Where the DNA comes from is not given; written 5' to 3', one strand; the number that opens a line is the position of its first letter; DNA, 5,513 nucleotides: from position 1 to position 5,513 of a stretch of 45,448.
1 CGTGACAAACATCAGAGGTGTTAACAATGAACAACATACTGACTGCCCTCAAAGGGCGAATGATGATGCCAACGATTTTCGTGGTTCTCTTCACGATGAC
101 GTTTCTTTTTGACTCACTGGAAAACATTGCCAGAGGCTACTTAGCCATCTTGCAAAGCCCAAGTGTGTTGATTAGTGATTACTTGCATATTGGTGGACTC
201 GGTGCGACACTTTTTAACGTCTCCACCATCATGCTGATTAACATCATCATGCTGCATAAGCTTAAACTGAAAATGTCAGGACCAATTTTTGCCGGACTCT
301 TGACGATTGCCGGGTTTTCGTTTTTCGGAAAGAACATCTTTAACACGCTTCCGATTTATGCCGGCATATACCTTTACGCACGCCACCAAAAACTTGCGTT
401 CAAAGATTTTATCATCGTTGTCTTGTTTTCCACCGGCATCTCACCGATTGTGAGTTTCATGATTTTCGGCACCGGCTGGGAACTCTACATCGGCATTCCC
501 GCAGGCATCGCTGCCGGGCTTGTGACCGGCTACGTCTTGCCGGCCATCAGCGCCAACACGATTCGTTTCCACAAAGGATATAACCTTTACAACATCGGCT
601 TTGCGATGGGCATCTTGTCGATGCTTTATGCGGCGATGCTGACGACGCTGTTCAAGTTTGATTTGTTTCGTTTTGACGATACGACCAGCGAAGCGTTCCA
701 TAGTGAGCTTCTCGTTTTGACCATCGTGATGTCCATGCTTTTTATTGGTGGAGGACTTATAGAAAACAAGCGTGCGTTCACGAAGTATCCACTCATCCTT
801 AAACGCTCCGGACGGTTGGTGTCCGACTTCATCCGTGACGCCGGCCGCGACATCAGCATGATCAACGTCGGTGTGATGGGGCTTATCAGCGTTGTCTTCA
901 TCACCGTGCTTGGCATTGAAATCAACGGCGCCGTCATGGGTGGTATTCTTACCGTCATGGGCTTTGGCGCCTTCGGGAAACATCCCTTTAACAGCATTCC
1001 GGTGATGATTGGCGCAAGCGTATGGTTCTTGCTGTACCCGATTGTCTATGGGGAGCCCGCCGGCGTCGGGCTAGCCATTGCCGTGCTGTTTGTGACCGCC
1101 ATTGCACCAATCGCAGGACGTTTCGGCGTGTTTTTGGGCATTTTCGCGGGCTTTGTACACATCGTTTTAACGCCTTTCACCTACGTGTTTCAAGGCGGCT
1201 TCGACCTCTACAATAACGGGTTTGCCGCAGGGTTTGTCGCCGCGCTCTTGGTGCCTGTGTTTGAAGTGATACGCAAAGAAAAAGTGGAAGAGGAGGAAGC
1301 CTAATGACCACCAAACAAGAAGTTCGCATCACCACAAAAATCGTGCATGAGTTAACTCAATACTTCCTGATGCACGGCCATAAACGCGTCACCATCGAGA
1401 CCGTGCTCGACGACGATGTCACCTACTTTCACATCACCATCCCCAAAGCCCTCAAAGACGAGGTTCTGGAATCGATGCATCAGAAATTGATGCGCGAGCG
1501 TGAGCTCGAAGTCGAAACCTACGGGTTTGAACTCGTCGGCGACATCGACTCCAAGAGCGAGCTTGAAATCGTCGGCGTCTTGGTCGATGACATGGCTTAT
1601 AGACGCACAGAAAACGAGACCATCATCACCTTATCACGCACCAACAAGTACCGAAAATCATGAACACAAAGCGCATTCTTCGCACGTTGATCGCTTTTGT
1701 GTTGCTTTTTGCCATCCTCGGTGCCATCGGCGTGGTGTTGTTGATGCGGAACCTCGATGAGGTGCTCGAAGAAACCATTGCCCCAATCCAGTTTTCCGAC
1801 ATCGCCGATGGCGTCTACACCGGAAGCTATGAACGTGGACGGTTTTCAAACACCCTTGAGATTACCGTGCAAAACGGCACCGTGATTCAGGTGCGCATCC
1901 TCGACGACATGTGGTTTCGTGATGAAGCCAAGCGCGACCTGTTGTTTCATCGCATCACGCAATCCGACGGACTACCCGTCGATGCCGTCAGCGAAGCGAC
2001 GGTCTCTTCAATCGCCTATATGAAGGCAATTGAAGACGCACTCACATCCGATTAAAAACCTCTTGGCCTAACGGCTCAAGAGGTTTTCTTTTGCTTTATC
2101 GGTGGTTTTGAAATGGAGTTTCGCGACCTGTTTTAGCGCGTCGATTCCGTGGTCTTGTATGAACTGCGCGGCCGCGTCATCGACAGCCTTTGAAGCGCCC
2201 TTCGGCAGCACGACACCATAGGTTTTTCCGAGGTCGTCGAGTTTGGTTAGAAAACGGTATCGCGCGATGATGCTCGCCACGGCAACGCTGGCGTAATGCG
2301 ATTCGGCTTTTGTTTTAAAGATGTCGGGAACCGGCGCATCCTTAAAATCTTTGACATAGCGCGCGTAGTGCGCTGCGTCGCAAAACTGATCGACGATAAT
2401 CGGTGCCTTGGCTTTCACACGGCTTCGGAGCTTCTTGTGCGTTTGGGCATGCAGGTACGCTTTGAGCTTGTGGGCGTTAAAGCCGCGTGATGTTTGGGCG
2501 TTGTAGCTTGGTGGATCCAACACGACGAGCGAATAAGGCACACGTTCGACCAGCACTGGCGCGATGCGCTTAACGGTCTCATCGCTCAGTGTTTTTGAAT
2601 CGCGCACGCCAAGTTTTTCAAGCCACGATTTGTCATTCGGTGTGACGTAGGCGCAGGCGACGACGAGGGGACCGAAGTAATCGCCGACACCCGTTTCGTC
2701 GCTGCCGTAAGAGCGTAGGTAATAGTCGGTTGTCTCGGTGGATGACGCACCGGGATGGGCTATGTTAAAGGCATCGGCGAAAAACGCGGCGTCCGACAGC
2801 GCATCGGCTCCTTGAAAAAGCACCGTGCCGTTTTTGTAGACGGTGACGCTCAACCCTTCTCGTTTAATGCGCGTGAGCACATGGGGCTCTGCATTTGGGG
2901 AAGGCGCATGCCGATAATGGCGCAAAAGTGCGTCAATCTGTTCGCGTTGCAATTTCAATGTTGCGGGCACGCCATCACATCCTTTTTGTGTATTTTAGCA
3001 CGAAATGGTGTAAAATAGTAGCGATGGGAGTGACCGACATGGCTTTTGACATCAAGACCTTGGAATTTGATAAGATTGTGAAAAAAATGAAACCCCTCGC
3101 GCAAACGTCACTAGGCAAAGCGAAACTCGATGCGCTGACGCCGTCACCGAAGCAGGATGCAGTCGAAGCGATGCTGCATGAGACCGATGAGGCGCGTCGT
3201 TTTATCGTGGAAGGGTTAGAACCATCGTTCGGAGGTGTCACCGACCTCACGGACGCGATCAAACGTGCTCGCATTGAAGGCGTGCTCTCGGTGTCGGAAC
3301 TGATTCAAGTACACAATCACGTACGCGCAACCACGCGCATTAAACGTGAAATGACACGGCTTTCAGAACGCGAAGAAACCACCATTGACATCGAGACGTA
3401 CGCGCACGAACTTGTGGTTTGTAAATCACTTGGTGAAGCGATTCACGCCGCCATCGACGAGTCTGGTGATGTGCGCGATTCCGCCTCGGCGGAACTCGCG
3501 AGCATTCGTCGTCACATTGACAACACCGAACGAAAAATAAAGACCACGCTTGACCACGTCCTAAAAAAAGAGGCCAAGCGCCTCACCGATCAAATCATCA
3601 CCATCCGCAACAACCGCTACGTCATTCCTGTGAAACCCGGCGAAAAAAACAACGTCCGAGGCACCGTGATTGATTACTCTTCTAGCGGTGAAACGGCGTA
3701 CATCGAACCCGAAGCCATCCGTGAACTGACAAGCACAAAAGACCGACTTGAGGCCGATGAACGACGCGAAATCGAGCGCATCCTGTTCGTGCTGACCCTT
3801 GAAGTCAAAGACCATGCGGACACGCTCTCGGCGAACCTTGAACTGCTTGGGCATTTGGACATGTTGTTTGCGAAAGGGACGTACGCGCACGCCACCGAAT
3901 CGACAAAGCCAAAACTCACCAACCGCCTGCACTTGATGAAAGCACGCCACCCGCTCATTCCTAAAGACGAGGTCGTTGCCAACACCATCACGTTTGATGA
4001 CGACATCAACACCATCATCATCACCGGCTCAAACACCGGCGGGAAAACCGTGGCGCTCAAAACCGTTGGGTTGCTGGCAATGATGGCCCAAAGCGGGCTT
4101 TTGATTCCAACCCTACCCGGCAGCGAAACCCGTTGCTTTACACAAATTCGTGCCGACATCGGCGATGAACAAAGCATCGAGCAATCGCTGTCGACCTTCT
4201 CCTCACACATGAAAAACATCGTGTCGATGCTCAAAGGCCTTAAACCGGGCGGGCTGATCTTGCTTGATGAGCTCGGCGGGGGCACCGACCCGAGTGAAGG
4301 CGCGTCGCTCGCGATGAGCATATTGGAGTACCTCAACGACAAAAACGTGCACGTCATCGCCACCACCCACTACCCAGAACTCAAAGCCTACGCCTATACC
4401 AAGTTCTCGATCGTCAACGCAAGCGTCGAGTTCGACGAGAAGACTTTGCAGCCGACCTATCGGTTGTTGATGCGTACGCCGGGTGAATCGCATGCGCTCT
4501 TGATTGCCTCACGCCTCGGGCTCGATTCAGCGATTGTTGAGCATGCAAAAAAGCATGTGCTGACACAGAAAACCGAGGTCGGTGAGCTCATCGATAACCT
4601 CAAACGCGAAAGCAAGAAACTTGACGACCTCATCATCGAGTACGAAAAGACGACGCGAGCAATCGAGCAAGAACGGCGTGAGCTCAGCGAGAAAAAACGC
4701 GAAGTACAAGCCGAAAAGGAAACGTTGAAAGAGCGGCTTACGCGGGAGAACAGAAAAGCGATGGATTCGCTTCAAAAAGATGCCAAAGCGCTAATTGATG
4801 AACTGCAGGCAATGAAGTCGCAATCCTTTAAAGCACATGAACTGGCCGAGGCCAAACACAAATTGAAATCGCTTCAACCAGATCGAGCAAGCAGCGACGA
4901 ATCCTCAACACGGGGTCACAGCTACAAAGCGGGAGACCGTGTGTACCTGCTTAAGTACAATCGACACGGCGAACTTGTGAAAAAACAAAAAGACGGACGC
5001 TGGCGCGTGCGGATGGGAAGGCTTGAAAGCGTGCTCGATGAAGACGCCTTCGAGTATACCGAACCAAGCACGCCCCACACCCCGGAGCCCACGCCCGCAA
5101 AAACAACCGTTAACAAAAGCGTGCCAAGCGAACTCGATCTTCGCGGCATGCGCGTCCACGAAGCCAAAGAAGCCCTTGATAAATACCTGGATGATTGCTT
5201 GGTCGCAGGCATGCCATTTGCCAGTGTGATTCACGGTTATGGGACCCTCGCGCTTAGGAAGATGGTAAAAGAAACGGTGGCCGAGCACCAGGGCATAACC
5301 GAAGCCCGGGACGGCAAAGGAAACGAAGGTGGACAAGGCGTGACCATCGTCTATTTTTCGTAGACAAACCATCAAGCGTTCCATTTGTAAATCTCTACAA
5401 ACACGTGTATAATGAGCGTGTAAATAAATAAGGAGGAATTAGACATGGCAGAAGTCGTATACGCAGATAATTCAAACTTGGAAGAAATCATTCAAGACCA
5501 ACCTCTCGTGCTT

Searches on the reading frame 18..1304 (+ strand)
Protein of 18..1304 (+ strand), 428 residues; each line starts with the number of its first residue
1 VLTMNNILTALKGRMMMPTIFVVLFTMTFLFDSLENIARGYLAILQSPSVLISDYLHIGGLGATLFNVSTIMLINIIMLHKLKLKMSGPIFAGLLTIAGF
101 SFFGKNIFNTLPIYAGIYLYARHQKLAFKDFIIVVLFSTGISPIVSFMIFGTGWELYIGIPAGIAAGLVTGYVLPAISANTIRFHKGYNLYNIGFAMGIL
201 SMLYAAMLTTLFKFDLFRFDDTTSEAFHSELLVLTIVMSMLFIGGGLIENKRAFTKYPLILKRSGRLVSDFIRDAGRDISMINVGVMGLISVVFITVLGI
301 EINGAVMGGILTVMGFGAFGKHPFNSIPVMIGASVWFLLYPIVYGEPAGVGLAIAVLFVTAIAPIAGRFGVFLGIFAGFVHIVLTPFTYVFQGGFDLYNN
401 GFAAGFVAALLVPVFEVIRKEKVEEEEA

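Call 30: search_protein_families(library=pfam, proteins=[window:18-1304:+], max_evalue=0.00001)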
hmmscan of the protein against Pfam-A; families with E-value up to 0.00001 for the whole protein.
window:18-1304:+ (428 aa): 1 family
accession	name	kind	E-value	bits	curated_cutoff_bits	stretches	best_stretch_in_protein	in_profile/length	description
PF07613.16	DUF1576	-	2.3e-97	324.1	25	2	35-208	3-176/178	Protein of unknown function (DUF1576)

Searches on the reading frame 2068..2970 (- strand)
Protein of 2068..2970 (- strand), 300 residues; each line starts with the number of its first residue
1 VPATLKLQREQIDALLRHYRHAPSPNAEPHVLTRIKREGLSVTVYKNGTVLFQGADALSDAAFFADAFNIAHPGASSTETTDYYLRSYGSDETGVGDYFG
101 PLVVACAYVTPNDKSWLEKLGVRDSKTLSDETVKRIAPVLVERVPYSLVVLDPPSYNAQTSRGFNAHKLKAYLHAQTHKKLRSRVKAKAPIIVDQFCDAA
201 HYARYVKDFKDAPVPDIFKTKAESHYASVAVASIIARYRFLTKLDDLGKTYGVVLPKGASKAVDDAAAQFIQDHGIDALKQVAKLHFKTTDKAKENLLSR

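Call 30: search_protein_families(library=pfam, proteins=[window:2068-2970:-], max_evalue=0.00001)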
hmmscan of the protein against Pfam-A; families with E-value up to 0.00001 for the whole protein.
window:2068-2970:- (300 aa): 2 families
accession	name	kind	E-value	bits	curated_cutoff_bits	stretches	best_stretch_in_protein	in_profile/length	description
PF01351.25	RNase_HII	-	1.5e-41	142.9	25.8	1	89-290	2-199/199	Ribonuclease HII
PF11858.14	DUF3378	-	1.2e-10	41.9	27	1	5-65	4-64/76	Domain of unknown function (DUF3378)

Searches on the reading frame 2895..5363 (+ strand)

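Call 30: search_protein_families(library=pfam, proteins=[window:2895-5363:+], max_evalue=0.00001)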
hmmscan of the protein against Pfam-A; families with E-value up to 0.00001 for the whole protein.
window:2895-5363:+ (822 aa): 3 families
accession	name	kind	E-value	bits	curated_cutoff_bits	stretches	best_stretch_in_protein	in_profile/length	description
PF00488.27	MutS_V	-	5.5e-29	101.9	30.2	1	374-555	1-184/188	MutS domain V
PF01713.27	Smr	-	4.4e-21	75.3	25.7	1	747-821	1-76/77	Smr domain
PF20297.4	MSSS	-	2.4e-08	34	26.8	1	679-716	1-39/42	MutS2 and Smr-associated SH3 domain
